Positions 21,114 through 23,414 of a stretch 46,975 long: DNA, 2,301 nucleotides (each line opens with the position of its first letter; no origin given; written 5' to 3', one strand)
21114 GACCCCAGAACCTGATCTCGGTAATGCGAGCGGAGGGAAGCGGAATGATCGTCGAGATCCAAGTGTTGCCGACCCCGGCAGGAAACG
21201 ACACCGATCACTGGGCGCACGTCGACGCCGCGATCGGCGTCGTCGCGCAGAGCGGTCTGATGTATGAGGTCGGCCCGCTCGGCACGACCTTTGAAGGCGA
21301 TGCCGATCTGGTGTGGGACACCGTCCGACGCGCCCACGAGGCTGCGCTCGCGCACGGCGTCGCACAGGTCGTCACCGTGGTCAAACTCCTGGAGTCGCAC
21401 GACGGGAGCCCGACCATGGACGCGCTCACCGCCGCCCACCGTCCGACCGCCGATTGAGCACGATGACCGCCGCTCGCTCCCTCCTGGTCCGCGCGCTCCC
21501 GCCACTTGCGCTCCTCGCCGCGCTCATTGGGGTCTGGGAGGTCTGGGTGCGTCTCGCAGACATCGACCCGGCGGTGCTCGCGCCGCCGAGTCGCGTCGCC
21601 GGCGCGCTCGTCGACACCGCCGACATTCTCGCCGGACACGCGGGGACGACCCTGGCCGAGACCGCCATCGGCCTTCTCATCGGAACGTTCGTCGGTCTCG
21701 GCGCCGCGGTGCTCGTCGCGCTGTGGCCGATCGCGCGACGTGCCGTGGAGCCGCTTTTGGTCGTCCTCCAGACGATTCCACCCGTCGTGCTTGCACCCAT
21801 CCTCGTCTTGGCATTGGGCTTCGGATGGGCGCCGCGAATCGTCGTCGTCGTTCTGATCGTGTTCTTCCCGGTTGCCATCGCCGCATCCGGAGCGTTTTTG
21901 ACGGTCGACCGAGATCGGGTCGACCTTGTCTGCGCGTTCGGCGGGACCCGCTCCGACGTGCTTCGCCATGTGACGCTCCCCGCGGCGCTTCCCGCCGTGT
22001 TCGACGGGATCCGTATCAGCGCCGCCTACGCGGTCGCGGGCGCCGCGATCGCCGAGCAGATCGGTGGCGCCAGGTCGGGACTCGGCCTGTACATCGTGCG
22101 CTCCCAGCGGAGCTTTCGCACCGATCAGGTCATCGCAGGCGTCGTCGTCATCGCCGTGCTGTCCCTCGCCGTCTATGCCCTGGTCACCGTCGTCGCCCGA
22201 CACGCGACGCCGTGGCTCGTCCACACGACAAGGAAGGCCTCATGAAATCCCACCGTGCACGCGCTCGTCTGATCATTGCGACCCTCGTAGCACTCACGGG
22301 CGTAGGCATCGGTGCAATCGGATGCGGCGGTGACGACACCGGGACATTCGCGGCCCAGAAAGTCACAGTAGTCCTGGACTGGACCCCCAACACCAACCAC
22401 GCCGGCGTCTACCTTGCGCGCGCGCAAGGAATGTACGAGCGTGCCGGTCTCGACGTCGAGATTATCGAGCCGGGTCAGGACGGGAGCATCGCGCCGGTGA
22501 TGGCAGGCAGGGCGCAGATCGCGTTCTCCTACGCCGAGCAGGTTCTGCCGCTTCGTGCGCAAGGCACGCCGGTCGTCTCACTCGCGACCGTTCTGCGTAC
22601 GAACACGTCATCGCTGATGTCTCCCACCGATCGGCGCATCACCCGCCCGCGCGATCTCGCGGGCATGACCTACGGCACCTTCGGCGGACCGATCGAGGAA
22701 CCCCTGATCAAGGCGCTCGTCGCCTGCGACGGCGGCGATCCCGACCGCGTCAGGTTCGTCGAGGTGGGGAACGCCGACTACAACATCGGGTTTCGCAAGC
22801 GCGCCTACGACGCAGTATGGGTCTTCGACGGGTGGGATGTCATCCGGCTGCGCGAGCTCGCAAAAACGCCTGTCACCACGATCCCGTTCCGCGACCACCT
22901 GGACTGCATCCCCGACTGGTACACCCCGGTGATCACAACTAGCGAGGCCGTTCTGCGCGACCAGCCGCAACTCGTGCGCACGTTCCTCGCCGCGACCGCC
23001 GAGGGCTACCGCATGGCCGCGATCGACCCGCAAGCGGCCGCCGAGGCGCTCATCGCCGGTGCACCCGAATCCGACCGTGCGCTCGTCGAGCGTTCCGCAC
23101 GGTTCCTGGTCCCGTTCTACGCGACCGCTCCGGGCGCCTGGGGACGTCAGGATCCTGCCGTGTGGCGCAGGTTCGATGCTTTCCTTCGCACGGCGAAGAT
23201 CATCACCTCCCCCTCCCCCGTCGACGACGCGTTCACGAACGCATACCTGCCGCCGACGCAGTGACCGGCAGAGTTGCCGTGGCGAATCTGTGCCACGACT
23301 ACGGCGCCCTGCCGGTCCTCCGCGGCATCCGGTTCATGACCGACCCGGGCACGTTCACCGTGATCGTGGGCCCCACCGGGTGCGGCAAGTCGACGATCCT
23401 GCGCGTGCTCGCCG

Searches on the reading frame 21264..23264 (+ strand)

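Call 49: search_protein_families(library=pfam, proteins=[window:21264-23264:+], max_evalue=0.001)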
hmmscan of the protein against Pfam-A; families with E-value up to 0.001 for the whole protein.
window:21264-23264:+ (666 aa): 1 family
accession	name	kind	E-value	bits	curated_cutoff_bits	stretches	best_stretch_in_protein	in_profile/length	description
PF09084.16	NMT1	-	7.6e-53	180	20.5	1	376-592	1-216/216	NMT1/THI5 like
